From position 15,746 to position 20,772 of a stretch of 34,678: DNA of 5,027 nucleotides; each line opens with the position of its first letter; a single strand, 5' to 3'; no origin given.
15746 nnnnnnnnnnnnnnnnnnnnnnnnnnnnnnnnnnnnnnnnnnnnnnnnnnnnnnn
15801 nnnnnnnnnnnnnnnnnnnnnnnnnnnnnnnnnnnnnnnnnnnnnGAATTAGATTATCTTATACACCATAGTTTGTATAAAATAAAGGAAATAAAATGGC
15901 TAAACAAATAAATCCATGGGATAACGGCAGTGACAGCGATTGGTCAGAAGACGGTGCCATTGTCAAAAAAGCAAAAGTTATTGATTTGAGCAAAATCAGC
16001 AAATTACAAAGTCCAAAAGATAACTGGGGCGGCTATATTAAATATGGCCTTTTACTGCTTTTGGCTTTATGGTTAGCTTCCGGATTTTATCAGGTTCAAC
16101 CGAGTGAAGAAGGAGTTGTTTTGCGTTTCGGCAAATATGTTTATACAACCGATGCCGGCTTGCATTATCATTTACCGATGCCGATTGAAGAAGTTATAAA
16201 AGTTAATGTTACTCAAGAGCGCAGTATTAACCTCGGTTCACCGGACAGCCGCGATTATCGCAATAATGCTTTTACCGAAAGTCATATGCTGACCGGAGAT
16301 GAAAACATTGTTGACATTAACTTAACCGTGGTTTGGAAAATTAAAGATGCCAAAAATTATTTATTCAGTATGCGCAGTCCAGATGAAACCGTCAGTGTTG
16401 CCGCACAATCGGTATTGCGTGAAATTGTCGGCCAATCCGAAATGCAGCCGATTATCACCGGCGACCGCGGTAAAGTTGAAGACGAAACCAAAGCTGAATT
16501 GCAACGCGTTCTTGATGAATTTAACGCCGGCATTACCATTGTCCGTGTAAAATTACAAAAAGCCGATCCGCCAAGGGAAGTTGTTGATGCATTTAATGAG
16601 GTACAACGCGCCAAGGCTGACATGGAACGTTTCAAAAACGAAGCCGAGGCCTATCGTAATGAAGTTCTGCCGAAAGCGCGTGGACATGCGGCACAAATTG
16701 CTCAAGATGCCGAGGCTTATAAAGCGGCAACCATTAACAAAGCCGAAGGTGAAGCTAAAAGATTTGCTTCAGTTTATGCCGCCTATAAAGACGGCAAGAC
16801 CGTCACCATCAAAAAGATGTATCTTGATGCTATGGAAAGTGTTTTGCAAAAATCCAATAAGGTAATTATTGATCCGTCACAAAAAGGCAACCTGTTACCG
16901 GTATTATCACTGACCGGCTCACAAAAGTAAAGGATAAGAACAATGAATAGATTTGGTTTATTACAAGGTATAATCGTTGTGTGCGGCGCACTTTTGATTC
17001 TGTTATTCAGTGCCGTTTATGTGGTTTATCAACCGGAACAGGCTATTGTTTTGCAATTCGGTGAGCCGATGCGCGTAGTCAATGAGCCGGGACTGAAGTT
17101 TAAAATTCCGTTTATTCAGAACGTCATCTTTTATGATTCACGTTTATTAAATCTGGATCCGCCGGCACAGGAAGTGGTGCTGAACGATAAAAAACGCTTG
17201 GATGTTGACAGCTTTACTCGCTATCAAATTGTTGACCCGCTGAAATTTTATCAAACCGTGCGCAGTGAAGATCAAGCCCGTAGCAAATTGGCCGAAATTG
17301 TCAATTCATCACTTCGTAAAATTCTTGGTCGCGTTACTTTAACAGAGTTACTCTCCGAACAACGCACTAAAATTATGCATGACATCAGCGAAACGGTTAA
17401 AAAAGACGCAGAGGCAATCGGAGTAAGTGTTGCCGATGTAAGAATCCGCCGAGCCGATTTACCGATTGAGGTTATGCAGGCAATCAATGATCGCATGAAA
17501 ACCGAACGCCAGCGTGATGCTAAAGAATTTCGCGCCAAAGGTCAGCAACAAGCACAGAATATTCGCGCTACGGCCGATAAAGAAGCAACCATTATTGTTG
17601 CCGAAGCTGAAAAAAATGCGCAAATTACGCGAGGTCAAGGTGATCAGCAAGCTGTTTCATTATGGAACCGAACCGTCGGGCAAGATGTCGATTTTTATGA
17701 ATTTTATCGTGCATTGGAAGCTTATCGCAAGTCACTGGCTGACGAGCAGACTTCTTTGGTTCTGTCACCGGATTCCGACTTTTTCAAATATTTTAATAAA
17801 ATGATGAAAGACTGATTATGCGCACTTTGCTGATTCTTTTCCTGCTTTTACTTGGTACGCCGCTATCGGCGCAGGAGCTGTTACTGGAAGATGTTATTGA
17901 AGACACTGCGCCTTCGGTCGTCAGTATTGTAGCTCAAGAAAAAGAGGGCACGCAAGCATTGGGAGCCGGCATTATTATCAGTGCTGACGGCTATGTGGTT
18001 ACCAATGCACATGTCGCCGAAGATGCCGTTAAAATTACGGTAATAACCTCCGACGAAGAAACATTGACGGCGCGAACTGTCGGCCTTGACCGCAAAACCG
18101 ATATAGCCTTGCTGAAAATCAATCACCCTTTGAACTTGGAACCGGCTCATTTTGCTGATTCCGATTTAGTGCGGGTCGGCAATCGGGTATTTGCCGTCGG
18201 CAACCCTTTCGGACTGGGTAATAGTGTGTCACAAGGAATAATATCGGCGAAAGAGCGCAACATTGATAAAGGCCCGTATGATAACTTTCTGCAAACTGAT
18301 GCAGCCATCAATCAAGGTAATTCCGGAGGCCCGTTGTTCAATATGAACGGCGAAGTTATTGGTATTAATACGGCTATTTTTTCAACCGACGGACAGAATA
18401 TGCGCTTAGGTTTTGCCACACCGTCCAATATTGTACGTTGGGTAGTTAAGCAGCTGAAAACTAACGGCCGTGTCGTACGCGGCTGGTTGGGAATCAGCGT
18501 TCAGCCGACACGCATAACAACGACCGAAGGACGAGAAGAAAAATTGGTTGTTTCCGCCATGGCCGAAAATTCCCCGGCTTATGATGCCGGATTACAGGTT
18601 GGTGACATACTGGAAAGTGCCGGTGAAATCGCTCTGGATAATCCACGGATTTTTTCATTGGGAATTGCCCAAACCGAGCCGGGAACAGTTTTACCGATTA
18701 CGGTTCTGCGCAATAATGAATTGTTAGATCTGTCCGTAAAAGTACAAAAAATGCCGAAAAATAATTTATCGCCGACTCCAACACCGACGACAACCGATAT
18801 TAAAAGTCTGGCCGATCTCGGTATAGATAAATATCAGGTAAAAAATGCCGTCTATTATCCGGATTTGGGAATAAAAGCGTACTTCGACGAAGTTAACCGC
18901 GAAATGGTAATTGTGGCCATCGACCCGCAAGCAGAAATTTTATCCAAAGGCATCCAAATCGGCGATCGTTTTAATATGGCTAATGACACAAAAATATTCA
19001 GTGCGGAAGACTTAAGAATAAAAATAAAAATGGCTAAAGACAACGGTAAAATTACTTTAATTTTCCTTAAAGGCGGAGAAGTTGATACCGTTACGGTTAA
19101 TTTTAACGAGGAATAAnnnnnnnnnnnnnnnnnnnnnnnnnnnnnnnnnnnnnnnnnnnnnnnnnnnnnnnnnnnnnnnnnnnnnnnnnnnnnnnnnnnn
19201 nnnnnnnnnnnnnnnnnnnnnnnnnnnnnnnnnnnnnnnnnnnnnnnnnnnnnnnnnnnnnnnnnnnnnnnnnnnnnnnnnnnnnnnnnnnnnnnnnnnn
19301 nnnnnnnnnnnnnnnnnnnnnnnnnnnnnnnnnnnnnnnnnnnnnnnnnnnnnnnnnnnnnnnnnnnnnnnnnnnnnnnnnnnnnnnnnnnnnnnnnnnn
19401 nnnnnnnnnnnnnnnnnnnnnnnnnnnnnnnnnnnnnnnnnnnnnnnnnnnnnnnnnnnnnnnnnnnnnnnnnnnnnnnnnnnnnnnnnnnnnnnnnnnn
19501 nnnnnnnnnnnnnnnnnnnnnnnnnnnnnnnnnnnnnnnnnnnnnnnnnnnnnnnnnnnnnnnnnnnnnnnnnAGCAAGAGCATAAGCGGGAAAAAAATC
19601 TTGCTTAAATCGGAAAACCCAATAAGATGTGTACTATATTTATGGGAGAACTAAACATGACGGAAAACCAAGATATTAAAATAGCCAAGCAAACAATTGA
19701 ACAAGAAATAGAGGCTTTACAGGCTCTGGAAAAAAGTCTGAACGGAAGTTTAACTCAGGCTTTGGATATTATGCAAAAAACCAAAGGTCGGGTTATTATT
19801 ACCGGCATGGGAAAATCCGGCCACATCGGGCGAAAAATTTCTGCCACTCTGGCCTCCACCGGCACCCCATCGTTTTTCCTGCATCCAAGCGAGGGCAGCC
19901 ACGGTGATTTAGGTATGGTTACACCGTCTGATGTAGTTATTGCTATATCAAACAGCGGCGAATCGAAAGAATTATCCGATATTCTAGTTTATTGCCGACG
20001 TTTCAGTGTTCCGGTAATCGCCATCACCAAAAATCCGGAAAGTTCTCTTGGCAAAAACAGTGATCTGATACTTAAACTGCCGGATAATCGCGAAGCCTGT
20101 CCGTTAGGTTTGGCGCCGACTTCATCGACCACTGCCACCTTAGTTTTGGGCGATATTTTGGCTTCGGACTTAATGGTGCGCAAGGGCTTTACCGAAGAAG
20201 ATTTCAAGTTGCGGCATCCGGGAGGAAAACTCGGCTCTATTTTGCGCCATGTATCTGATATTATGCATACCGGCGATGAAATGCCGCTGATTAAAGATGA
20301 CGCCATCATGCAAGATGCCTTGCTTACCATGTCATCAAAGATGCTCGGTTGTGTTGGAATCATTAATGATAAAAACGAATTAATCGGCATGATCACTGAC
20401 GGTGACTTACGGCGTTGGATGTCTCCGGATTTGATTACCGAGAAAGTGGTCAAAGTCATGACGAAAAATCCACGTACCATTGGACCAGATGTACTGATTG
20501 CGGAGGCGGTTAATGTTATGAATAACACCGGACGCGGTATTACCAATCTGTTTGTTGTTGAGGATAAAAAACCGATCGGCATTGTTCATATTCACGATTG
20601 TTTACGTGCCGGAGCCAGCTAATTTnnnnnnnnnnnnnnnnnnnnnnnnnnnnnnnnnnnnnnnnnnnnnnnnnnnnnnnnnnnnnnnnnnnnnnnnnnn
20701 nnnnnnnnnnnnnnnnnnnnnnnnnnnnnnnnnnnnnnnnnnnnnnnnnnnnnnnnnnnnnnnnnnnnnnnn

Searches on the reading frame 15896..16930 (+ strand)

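Call 87: search_protein_families(library=pfam, proteins=[window:15896-16930:+], max_evalue=0.00001)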
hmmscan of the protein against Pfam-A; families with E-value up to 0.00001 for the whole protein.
window:15896-16930:+ (344 aa): 1 family
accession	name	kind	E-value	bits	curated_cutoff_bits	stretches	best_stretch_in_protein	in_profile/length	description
PF01145.31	Band_7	-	8.4e-28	98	23.6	1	66-252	2-174/176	SPFH domain / Band 7 family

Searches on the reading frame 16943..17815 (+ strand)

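Call 87: search_protein_families(library=pfam, proteins=[window:16943-17815:+], max_evalue=0.00001)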
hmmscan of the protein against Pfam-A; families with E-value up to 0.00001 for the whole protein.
window:16943-17815:+ (290 aa): 1 family
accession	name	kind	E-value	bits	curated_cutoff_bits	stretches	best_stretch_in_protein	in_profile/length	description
PF01145.31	Band_7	-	2.8e-35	122.4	23.6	1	28-201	3-175/176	SPFH domain / Band 7 family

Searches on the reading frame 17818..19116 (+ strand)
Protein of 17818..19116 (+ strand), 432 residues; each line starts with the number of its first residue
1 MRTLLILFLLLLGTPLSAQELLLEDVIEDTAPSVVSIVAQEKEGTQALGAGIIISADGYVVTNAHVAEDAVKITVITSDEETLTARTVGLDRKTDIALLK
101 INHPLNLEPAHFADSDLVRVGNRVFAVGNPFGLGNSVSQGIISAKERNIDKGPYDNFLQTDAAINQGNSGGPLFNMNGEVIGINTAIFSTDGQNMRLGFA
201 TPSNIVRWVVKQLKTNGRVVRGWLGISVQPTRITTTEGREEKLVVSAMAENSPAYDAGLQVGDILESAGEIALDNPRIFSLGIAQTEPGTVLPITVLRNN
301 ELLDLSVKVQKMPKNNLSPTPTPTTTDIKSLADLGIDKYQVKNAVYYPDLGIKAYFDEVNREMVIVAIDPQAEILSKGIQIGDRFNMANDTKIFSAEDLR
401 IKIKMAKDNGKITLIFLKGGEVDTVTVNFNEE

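Call 87: search_protein_families(library=pfam, proteins=[window:17818-19116:+], max_evalue=0.00001)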
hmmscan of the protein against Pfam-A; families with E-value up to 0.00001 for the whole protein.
window:17818-19116:+ (432 aa): 5 families
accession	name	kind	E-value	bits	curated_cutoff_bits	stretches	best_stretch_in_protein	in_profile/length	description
PF13365.12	Trypsin_2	-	1.2e-35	123.8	27.6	1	49-183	1-144/144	Trypsin-like peptidase domain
PF00089.32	Trypsin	-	5.7e-24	85.6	20.6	1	40-209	21-220/220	Trypsin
PF13180.12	PDZ_2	-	1.9e-14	54.1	27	1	224-309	3-80/80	PDZ domain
PF17820.7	PDZ_6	-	2.2e-08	34.1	27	0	244-269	1-26/54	PDZ domain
PF00595.29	PDZ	-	2.5e-06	28.2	23.2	0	220-265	8-49/81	PDZ domain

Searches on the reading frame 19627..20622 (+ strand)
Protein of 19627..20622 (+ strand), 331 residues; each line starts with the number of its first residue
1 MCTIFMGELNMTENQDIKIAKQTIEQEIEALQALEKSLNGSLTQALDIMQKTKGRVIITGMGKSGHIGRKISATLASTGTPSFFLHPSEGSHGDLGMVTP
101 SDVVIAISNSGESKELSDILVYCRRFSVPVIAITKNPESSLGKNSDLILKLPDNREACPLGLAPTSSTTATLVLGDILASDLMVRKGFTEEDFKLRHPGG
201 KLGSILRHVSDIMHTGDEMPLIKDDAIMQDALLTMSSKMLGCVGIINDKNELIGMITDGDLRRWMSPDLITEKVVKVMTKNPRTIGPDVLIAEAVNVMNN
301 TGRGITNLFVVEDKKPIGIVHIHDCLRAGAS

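Call 87: search_protein_families(library=pfam, proteins=[window:19627-20622:+], max_evalue=0.00001)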
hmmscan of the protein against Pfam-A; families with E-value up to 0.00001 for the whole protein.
window:19627-20622:+ (331 aa): 2 families
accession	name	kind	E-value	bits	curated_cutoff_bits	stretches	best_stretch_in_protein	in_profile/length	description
PF01380.27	SIS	-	2.3e-30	105.5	25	1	53-179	6-129/131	SIS domain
PF00571.33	CBS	-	1.9e-21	76.6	24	2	276-329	3-55/57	CBS domain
